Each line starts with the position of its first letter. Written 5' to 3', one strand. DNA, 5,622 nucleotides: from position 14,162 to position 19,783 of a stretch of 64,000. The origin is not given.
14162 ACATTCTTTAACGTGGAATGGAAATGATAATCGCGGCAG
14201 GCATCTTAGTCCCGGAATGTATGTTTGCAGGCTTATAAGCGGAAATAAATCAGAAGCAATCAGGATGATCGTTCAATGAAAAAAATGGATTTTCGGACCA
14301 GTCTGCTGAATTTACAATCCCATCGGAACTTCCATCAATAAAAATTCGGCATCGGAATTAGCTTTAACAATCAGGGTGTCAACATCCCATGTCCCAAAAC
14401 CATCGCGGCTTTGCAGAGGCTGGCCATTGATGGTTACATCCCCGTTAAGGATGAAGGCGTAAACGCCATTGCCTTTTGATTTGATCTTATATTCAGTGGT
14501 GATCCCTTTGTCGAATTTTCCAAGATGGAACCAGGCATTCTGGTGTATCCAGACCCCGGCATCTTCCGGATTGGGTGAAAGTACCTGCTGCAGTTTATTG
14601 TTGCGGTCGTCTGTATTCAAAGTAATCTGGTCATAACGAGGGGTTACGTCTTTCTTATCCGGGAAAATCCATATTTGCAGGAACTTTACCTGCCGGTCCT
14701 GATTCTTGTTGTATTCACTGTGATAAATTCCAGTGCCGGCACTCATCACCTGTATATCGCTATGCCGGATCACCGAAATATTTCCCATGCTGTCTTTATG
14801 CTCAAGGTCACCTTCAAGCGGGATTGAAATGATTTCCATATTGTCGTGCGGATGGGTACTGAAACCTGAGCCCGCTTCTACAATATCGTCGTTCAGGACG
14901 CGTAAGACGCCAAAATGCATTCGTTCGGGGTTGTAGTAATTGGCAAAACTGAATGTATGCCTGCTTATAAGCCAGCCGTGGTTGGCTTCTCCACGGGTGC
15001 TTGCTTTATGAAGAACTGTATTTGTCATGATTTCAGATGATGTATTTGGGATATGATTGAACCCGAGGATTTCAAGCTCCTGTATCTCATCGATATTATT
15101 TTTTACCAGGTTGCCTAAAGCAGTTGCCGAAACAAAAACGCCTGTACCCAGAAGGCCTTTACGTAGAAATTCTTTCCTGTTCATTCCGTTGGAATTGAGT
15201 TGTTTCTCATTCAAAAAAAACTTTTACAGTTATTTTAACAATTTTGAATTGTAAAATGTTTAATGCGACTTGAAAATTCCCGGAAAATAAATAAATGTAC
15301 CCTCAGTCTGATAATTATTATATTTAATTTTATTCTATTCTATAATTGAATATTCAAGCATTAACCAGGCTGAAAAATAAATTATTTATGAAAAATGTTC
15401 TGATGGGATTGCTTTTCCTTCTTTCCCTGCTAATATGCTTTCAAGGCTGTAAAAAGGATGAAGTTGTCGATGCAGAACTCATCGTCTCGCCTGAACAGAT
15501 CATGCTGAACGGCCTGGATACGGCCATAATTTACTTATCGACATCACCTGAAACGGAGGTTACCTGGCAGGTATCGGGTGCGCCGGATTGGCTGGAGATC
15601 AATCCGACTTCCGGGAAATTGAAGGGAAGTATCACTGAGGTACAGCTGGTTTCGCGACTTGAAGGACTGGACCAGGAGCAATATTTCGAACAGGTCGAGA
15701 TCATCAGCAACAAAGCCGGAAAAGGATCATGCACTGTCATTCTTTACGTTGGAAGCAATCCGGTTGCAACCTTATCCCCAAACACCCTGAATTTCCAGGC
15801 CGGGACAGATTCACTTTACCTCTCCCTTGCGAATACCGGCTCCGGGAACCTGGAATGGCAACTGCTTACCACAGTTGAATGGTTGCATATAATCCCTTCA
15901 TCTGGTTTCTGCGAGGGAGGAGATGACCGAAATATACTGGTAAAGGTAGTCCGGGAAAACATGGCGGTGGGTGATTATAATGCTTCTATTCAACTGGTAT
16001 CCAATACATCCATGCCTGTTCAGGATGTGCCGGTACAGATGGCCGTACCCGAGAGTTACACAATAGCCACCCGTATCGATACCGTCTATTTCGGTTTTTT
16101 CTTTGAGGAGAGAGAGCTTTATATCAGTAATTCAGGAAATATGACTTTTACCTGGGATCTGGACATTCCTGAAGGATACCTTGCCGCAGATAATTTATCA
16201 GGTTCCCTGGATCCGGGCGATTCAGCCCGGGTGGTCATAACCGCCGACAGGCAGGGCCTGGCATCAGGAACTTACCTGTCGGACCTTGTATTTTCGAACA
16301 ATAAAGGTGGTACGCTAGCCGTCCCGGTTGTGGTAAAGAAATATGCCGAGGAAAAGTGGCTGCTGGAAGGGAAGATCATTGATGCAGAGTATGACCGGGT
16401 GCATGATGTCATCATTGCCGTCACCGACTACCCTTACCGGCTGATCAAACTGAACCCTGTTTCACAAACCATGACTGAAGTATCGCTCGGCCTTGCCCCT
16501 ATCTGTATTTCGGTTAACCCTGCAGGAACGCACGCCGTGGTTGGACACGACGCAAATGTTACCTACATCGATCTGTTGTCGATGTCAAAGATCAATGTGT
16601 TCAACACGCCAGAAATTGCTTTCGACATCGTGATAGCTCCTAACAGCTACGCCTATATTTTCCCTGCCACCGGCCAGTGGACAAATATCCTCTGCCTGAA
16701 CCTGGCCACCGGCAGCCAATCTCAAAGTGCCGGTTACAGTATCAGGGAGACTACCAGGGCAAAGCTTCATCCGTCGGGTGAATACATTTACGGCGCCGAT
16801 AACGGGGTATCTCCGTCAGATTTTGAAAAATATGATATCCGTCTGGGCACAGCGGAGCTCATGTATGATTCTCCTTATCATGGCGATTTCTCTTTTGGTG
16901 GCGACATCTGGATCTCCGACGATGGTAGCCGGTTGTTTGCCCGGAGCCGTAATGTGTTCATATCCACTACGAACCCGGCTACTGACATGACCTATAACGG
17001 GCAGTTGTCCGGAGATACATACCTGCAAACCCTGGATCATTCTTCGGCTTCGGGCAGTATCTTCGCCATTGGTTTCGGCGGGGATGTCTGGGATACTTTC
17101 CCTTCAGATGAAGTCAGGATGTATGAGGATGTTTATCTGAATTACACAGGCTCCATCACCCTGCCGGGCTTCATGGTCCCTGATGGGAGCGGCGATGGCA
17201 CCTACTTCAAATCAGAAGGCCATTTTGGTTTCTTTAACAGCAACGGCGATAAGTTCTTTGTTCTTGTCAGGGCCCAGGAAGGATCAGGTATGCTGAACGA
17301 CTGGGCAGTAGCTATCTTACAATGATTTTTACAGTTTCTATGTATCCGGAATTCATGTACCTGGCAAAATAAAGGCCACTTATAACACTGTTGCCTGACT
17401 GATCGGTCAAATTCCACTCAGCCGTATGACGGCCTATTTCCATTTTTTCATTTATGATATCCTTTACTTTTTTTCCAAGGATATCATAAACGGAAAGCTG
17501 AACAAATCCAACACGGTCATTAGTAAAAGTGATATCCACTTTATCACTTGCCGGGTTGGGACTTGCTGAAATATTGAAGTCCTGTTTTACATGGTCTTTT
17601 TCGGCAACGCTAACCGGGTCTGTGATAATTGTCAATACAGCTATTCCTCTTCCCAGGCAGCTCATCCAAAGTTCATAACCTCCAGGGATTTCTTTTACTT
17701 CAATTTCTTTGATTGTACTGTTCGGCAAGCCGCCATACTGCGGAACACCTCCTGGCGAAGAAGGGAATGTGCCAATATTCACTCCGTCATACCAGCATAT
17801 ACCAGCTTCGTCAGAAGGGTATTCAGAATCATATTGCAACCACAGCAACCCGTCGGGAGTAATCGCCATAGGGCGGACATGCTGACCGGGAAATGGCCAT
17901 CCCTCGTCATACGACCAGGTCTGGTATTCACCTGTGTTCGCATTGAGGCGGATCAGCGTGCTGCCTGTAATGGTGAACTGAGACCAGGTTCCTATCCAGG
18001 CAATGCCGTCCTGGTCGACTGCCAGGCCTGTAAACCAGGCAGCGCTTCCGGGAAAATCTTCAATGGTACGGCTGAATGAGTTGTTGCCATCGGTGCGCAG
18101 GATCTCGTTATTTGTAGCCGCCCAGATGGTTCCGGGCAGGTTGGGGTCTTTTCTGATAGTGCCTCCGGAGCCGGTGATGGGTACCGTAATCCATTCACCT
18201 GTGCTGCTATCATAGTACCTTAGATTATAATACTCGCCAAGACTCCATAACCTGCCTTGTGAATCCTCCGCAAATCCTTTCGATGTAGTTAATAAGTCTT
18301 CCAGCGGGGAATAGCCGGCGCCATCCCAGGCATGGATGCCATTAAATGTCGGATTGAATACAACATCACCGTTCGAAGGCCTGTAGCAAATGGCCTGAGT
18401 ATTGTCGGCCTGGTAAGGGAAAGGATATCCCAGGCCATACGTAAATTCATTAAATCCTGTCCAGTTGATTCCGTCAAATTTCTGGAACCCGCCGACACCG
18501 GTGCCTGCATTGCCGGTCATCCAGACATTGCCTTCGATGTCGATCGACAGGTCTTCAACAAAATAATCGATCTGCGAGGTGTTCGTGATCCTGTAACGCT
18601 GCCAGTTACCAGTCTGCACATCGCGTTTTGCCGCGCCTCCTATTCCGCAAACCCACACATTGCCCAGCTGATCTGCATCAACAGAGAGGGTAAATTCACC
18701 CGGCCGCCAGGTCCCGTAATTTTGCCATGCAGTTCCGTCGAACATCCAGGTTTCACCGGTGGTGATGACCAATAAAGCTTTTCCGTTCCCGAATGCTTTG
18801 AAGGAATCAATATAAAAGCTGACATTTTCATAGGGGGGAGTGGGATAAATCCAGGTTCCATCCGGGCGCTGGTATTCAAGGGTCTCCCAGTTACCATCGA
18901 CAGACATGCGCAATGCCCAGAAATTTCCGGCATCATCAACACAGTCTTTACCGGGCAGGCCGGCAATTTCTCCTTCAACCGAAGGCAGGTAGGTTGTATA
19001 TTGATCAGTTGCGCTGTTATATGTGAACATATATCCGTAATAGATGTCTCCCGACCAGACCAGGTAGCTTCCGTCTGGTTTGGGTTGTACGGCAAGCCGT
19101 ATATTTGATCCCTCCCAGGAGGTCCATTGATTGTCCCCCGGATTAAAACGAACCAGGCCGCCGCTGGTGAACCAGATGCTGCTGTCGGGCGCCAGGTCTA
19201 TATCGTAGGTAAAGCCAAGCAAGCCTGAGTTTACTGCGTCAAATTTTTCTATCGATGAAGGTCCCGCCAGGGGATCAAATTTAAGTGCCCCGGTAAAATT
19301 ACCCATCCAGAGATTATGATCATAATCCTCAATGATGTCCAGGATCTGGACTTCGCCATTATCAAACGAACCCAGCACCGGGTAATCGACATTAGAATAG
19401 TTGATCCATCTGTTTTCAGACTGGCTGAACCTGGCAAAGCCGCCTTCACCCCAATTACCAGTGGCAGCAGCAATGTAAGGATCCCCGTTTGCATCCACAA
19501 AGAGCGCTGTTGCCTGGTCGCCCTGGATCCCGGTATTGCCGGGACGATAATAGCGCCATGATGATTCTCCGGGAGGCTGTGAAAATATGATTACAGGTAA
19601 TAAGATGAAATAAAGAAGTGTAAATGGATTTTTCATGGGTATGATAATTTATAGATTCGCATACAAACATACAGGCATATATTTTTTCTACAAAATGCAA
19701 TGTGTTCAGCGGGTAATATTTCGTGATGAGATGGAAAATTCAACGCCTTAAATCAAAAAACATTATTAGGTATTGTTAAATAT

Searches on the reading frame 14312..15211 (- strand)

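Call 45: search_protein_families(library=pfam, proteins=[window:14312-15211:-], max_evalue=0.001)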
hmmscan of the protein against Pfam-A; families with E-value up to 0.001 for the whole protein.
window:14312-15211:- (299 aa): 2 families
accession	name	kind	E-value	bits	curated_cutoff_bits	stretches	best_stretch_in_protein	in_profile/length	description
PF02678.22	Pirin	-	3.9e-31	107.7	26.1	1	74-182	9-108/108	Pirin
PF17954.7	Pirin_C_2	-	7.6e-26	90.6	22.9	1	210-295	2-86/86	Quercetinase C-terminal cupin domain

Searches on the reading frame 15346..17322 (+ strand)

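Call 45: search_protein_families(library=pfam, proteins=[window:15346-17322:+], max_evalue=0.001)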
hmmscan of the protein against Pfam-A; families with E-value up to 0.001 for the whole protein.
window:15346-17322:+ (659 aa): 2 families
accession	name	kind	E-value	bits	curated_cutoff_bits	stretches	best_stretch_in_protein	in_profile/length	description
PF19190.6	BACON_2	-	2.5e-21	75.9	25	2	142-225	3-86/94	Viral BACON domain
PF22076.2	Cep192_D6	-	4.9e-06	27.1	35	0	143-204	6-71/101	Cep192 domain 6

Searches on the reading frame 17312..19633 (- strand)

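Call 45: search_protein_families(library=pfam, proteins=[window:17312-19633:-], max_evalue=0.001)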
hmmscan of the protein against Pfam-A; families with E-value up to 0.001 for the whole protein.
window:17312-19633:- (773 aa): 3 families
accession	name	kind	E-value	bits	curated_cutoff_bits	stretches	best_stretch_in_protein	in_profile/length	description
PF18962.6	Por_Secre_tail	-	1.4e-07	32.1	27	1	692-772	3-75/75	Secretion system C-terminal sorting domain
PF07494.17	Reg_prop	-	2.5e-07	30.5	20.4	0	533-550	6-23/24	Two component regulator propeller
PF13860.13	FlgD_ig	-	0.00045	20.6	27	0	705-755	19-69/79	FlgD Ig-like domain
